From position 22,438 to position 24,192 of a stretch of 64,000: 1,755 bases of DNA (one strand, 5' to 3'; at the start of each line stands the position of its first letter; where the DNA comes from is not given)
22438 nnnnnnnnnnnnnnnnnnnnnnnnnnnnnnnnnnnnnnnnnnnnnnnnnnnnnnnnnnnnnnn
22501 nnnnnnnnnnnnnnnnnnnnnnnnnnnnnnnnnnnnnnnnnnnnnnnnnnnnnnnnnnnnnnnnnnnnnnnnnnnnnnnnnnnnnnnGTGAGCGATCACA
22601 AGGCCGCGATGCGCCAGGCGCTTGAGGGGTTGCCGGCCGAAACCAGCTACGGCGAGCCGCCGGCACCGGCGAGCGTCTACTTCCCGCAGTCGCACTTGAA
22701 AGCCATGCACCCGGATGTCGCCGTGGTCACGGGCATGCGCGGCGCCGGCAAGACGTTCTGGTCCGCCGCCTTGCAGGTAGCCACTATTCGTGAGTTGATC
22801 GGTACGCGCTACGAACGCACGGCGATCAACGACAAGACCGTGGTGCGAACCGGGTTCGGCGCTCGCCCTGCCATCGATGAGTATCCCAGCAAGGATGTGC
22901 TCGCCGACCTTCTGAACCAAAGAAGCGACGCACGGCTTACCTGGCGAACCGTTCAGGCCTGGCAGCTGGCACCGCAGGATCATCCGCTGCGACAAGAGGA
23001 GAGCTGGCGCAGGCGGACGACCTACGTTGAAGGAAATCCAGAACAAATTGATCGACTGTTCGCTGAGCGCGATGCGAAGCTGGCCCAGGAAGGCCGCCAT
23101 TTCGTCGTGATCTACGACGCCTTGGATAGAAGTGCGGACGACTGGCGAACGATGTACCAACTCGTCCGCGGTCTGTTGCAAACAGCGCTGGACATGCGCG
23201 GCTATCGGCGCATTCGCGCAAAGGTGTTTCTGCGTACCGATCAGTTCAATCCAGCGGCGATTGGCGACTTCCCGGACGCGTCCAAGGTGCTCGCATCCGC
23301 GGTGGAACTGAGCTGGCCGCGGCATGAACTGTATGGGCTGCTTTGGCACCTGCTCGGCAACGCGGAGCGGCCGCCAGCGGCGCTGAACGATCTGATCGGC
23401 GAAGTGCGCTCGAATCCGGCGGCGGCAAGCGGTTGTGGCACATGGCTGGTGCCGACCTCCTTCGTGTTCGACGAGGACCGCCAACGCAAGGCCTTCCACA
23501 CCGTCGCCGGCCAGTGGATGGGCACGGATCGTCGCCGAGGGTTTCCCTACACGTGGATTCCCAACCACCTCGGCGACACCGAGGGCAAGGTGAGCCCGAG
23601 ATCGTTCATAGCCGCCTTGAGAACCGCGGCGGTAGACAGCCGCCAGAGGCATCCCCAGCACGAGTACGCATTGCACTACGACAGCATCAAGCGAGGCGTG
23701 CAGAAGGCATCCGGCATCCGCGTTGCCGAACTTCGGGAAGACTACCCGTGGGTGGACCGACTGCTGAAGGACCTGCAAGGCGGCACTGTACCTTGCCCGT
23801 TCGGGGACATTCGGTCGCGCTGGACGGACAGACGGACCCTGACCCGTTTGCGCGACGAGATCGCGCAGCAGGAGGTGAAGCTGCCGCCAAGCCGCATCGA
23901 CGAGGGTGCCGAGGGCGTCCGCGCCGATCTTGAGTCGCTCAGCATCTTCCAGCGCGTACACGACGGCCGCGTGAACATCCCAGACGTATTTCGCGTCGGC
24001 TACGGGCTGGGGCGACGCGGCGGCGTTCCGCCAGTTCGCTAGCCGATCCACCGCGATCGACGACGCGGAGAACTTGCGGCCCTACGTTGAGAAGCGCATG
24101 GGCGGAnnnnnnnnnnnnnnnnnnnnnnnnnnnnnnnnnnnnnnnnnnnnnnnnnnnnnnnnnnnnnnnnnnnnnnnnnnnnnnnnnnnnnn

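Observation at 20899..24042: Three-gene overlapped operon (HEPN-like protein, KGGVGR-variant ParA-like ATPase, second P-loop NTPase): candidate uncharacterised defence or conflict system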

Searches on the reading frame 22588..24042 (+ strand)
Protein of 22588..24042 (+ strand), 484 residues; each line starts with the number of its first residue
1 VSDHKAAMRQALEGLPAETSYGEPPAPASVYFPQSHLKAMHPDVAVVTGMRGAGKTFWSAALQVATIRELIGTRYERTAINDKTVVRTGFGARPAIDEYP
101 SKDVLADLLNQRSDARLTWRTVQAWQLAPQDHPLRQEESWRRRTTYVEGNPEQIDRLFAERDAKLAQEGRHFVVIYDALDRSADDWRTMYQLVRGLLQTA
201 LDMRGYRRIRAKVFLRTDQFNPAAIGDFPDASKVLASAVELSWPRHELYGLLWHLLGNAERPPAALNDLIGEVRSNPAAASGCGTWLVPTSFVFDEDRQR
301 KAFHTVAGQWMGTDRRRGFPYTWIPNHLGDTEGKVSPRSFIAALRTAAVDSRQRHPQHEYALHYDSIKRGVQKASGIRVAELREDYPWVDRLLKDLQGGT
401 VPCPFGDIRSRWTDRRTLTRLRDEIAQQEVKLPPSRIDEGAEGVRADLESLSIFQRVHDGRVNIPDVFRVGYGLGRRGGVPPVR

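Call 3: search_protein_families(library=pfam, proteins=[window:22588-24042:+], max_evalue=0.1)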
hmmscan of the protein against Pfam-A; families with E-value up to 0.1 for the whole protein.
window:22588-24042:+ (484 aa): 3 families
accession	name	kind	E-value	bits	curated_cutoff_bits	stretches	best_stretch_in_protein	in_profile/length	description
PF13191.12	AAA_16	-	0.0037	18.2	32.6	1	42-192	24-155/167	AAA ATPase domain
PF13671.12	AAA_33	-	0.085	13.6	27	0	45-83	2-40/143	AAA domain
PF18121.7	TFA2_Winged_2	-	0.086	13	26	0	374-397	15-38/60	TFA2 Winged helix domain 2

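Call 4: search_protein_families(library=ncbifam, proteins=[window:22588-24042:+], max_evalue=0.1)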
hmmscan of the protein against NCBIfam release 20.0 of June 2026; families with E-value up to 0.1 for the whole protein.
window:22588-24042:+ (484 aa): 2 families
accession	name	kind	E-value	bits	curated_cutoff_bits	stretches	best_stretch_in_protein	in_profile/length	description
NF047389.1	ATPase_Sll1717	subfamily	3.6e-14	52.7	75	1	148-417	168-396/454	P-loop ATPase, Sll1717 family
NF047646.1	REP_Tyr_transpos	equivalog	0.084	12.7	80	0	111-151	91-131/146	REP-associated tyrosine transposase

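Call 5: search_protein_families(library=padloc, proteins=[window:22588-24042:+], max_evalue=0.1)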
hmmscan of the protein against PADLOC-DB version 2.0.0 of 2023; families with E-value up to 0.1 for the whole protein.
window:22588-24042:+ (484 aa): 2 families
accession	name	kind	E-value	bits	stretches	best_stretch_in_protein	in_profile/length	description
PDLC04561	PDC-M28C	-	2e-173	575.7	1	4-483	5-479/480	-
PDLC04164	AriA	-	0.043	11.4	1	37-176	22-160/253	-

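Call 31: find_homologous_proteins(query=window:22588-24039:+)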
Query window:22588-24039:+ (484 aa): 1987 proteins with E <= 0.001 among 8000 candidates; the best 120 are listed.
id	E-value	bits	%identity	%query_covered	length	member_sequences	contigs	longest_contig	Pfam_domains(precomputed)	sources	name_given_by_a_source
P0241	0.0e+0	1064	96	99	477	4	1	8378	-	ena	-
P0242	6.9e-262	887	81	99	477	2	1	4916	-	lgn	-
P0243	6.0e-255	864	79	99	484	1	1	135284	-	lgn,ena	-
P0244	3.2e-245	832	75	97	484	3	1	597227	-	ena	-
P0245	1.5e-238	810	74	99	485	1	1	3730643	-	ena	-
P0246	2.4e-231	787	72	100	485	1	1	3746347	-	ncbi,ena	-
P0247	1.4e-228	777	71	99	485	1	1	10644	-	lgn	-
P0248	9.6e-226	768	71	99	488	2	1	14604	-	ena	-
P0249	1.8e-225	767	70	99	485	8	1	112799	-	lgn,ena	-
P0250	2.4e-224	763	70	99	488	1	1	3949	-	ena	-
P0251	4.4e-224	763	70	99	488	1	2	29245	-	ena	-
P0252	7.4e-224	762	70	95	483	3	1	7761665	-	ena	-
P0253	1.2e-223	761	69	99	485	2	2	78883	-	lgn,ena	-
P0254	5.0e-223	759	70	99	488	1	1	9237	-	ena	-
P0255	1.3e-222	758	70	97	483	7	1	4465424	-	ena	-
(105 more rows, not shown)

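Call 34: search_solved_structures(query=A3, max_evalue=1, show_alignments=2)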
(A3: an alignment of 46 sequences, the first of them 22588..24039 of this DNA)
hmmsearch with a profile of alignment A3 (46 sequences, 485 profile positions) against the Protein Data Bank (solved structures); distinct sequences matched with E-value up to 1: 0.

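Call 38: predict_structure(alignment_id=A3)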
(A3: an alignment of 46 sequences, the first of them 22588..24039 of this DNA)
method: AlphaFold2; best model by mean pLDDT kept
length: 484 residues; sequences in the alignment: 46
mean_pLDDT: 89.8   pTM: 0.89
mean pLDDT of the five models: 89.8, 88.0, 86.2, 83.7, 83.5
residues with pLDDT >= 90: 341; 70-90: 113; 50-70: 24; < 50: 6
segments of 3 or more residues with pLDDT < 50: 277-282
pLDDT, mean of each block of 10 residues (from residue 1): 81 82 82 91 91 88 91 84 94 92 94 91 97 96 97 98 96 94 93 96 94 92 91 91 93 92 85 56 73 92 89 73 90 86 97 94 95 93 92 95 94 97 93 94 94 85 92 82 55
secondary structure, 60 per line:
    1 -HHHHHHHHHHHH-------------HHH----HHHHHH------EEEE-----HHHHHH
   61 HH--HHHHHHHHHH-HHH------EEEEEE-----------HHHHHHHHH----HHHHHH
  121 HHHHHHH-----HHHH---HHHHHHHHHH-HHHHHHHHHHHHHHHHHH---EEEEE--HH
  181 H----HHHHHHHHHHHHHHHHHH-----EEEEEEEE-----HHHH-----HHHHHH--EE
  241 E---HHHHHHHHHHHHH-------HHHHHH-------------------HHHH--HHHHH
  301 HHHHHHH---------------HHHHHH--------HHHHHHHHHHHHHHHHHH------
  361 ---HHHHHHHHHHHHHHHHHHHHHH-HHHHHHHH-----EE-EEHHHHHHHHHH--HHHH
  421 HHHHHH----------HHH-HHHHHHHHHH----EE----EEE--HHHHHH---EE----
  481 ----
elements in order: H2-13 H34-39 E46-49 H55-62 H65-74 E85-90 H102-110 H115-127 H133-136 H140-149 H151-168 E172-176 H186-203 E209-216 H222-225 H231-236 E239-241 H245-257 H265-270 H290-293 H296-307 H323-328 H337-354 H364-385 H387-394 H405-414 H417-426 H441-450 E461-463 H466-471

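Call 41: fold_search(model_id=the predicted structure, library=pdb)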
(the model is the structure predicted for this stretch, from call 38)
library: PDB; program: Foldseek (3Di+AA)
matches with E <= 10: 662; with E <= 0.001: 9
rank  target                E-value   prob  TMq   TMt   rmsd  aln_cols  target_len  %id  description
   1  1fnn_A                6.4e-06  1.00  0.26  0.32  18.0       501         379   14  CRYSTAL STRUCTURE OF CDC6P FROM PYROBACULUM AEROPHILUM (released 2000-10-04)
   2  1w5s_B                8.4e-06  1.00  0.36  0.41  10.5       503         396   14  Structure of the Aeropyrum Pernix ORC2 protein (ADP form) (released 2004-10-05)
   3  1w5t_C                9.3e-06  1.00  0.31  0.36  12.9       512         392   13  Structure of the Aeropyrum Pernix ORC2 protein (ADPNP-ADP complexes) (released 2004-10-05)
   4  9zdx_C                3.8e-05  1.00  0.35  0.32  16.9       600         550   12  Dimer of ATPase BrxC containing a Walker B mutation and bound to ATP from the Acinetobacter BREX system (released 2026-04-08)
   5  1w5t_A                4.2e-05  1.00  0.36  0.42  10.9       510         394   14  Structure of the Aeropyrum Pernix ORC2 protein (ADPNP-ADP complexes) (released 2004-10-05)
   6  9zll_D                8.0e-05  1.00  0.29  0.26  20.5       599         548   11  Complex of N-terminal BrxC walker B, BrxB, and N-termianl PglZ from the Acinetobacter BREX system (released 2026-04-08)
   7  1w5s_A                2.1e-04  1.00  0.28  0.33  12.5       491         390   14  Structure of the Aeropyrum Pernix ORC2 protein (ADP form) (released 2004-10-05)
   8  2v1u_A                2.4e-04  1.00  0.35  0.42  10.1       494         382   12  STRUCTURE OF THE AEROPYRUM PERNIX ORC1 PROTEIN IN COMPLEX WITH DNA (released 2007-09-18)
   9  7ufi_1                8.8e-04  1.00  0.34  0.48   7.7       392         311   11  VchTnsC AAA+ ATPase with DNA, single heptamer (released 2022-06-08)
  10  9zdx_A                1.2e-03  0.99  0.34  0.31  18.6       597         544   13  Dimer of ATPase BrxC containing a Walker B mutation and bound to ATP from the Acinetobacter BREX system (released 2026-04-08)
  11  4d81                  5.5e-03  0.98  0.24  0.36  10.1       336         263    9  Metallosphera sedula Vps4 crystal structure (released 2015-11-25)
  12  5eqt                  6.0e-03  0.99  0.23  0.38   9.6       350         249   12  crystal structure of the ATPase domain of PAN from Pyrococcus horikoshii (released 2016-11-23)
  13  9bv1_F                6.3e-03  1.00  0.27  0.33   8.5       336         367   12  M2A Midnolin-Proteasome (translocating) (released 2025-06-11)
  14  9e8n_F                7.6e-03  0.99  0.25  0.31   8.4       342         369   13  Nub1/Fat10-processing human 26S proteasome bound to Txnl1 with Rpt3 at top of spiral staircase (locally refined on the (released 2024-12-04)
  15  7px9_A                9.6e-03  0.99  0.31  0.32  12.5       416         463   12  Substrate-engaged mycobacterial Proteasome-associated ATPase - focused 3D refinement (state A) (released 2022-01-19)
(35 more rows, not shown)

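Call 44: search_dna_similar(query=window:22588-24039:+, collection=plasmids, mode=protein, max_rows=25)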
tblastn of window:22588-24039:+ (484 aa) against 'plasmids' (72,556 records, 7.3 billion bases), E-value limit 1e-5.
Records with a match: 23; places in all: 24; records where one place covers at least 80% of the query: 16.
Best place of each record, by identity: <60% 23.
By first word of the organism name: Streptomyces 6; Burkholderia 3; Ralstonia 3; Enterobacter 2; Tistrella 1; Candidatus 1; Sphaerotilus 1; Skermanella 1; Paraburkholderia 1; Agrobacterium 1; and 3 more.
By predicted mobility (MOB-suite, as given by PLSDB): non-mobilizable 14; conjugative 5; mobilizable 4.
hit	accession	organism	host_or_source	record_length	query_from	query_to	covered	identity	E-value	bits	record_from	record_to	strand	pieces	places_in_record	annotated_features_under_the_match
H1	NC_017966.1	Tistrella mobilis KA081020-065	-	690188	2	466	96%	41.9%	1e-104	350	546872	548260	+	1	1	hypothetical protein | AAA family ATPase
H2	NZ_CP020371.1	Candidatus Thiodictyon syntrophicum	meromictic lake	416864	5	466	95%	41.4%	5e-86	296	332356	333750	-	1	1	KAP family NTPase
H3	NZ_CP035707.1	Sphaerotilus sulfidivorans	cell culture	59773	22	466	92%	39.0%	2e-78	273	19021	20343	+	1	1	hypothetical protein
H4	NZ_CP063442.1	Enterobacter asburiae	Rice,whole organism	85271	8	466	95%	35.3%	5e-80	278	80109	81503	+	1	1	hypothetical protein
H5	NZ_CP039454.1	Enterobacter bugandensis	Homo sapiens,throat swab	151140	8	466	95%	35.1%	9e-79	275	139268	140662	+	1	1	hypothetical protein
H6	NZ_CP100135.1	Burkholderia glumae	cell culture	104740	24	466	92%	36.0%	2e-65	236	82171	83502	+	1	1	hypothetical protein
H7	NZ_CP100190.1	Burkholderia glumae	cell culture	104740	24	466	92%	36.0%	2e-65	236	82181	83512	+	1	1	hypothetical protein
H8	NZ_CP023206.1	Burkholderia glumae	Oryza sativa,Cell culture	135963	24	466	92%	35.8%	2e-64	233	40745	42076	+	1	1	hypothetical protein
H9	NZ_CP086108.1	Skermanella mucosa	single cell,crude oil contaminated ...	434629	5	466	95%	31.7%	8e-52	196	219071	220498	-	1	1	hypothetical protein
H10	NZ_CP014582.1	Paraburkholderia phytofirmans OLGA172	-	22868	24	466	92%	33.0%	9e-67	239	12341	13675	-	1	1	hypothetical protein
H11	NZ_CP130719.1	Streptomyces sp. NBC_01334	-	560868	4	408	84%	35.6%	4e-61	223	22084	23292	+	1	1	hypothetical protein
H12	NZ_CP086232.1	Streptomyces clavuligerus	whole organism,soil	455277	27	408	79%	36.0%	3e-47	182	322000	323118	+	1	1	hypothetical protein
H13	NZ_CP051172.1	Ralstonia pseudosolanacearum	Whole organism,potato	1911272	23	466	92%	29.9%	4e-45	177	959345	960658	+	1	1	none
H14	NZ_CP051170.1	Ralstonia pseudosolanacearum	Whole organism,potato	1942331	23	466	92%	29.9%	4e-45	177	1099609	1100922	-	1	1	none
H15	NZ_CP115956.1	Ralstonia pseudosolanacearum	Solanum tuberosum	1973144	23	466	92%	29.9%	4e-45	177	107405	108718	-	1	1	none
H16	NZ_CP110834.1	Agrobacterium sp. 13-2099-1-2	quaking aspen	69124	27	466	91%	29.9%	4e-49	188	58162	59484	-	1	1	hypothetical protein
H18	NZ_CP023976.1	Streptomyces alboflavus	cell culture,peony rhizosphere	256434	30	402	77%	33.6%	9e-45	175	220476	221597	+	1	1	hypothetical protein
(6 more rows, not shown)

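Call 45: search_dna_similar(query=window:22588-24039:+, collection=phages, mode=protein, max_rows=15)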
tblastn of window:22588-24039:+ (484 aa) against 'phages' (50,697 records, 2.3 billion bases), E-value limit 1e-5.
No match.

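Call 46: get_annotated_region(hit=H1, flank=8000)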
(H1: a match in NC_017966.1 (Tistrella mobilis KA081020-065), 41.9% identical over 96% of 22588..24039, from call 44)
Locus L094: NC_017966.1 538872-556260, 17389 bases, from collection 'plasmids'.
description: Tistrella mobilis KA081020-065 plasmid pTM2, complete sequence
organism: Tistrella mobilis KA081020-065 (NCBI taxid 1110502)
taxonomy: Bacteria; Pseudomonadota; Alphaproteobacteria; Geminicoccales; Geminicoccaceae; Tistrella; Tistrella mobilis; Tistrella mobilis KA081020-065
host: -; source: -; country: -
typing (MOB-suite, as given by PLSDB): non-mobilizable
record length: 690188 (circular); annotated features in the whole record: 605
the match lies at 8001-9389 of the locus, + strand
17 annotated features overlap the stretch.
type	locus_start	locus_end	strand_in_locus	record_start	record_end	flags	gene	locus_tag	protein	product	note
CDS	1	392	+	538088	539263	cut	urtA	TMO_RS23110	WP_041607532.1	urea ABC transporter substrate-binding protein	GO:0015840 - urea transport [Evidence IEA]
CDS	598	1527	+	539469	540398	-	urtB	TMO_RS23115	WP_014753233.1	urea ABC transporter permease subunit UrtB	GO:0015840 - urea transport [Evidence IEA]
CDS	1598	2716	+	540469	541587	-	urtC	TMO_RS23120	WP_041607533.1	urea ABC transporter permease subunit UrtC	GO:0015840 - urea transport [Evidence IEA]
CDS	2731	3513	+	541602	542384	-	urtD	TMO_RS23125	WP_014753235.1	urea ABC transporter ATP-binding protein UrtD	GO:0015840 - urea transport [Evidence IEA]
CDS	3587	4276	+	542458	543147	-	urtE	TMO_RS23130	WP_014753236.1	urea ABC transporter ATP-binding subunit UrtE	GO:0015840 - urea transport [Evidence IEA]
CDS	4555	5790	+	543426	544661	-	fmdA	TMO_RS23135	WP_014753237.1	formamidase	-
CDS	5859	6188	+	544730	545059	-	-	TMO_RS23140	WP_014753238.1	zinc ribbon domain-containing protein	-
CDS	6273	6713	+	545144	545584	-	-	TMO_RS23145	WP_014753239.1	hypothetical protein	-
CDS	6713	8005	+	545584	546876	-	-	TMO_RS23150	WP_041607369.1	AAA family ATPase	-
CDS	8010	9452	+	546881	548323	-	-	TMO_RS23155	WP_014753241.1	hypothetical protein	-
CDS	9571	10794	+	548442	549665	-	-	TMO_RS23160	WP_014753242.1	nucleotidyltransferase family protein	-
CDS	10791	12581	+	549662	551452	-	-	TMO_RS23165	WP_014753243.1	ABC transporter ATP-binding protein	-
CDS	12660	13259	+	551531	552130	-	-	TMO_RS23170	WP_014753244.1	MarR family transcriptional regulator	GO:0006355 - regulation of DNA-templated transcription [Evidence IEA]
CDS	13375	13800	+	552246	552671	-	-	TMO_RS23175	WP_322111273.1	TlpA disulfide reductase family protein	-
CDS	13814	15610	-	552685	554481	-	-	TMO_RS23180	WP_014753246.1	patatin-like phospholipase family protein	GO:0006629 - lipid metabolic process [Evidence IEA]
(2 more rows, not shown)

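Call 47: get_annotated_region(hit=H4, flank=8000)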
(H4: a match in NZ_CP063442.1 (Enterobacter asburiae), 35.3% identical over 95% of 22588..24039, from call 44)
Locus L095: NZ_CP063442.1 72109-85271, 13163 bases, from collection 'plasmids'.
description: Enterobacter asburiae strain SD4L plasmid unnamed1, complete sequence
organism: Enterobacter asburiae (NCBI taxid 61645)
taxonomy: Bacteria; Pseudomonadota; Gammaproteobacteria; Enterobacterales; Enterobacteriaceae; Enterobacter; Enterobacter asburiae
host: -; source: Rice,whole organism; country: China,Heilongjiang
typing (MOB-suite, as given by PLSDB): conjugative; replicon IncFIB,IncFII; relaxase MOBF; mating-pair formation MPF_F
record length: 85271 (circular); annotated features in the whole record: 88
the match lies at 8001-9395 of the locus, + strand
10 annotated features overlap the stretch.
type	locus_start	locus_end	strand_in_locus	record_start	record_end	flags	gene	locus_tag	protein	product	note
CDS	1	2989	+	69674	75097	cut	traI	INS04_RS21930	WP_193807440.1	conjugative transfer relaxase/helicase TraI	-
CDS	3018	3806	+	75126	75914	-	-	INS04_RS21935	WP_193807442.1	DsbA family protein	-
CDS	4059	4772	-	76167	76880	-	-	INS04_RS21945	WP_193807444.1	hypothetical protein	-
CDS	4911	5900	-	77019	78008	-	-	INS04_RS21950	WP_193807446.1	tyrosine-type recombinase/integrase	GO:0015074 - DNA integration [Evidence IEA]; GO:0006310 - DNA recombination [Evidence IEA]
CDS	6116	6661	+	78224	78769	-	-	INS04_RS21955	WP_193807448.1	hypothetical protein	-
CDS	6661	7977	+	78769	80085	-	-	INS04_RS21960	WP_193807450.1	P-loop NTPase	-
CDS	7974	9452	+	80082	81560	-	-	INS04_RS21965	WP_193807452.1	hypothetical protein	-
CDS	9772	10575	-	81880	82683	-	-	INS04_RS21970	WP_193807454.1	toll/interleukin-1 receptor domain-containing protein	GO:0007165 - signal transduction [Evidence IEA]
CDS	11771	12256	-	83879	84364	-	-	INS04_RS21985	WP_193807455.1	GNAT family N-acetyltransferase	-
CDS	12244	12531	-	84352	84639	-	-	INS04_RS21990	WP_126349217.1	DUF1778 domain-containing protein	-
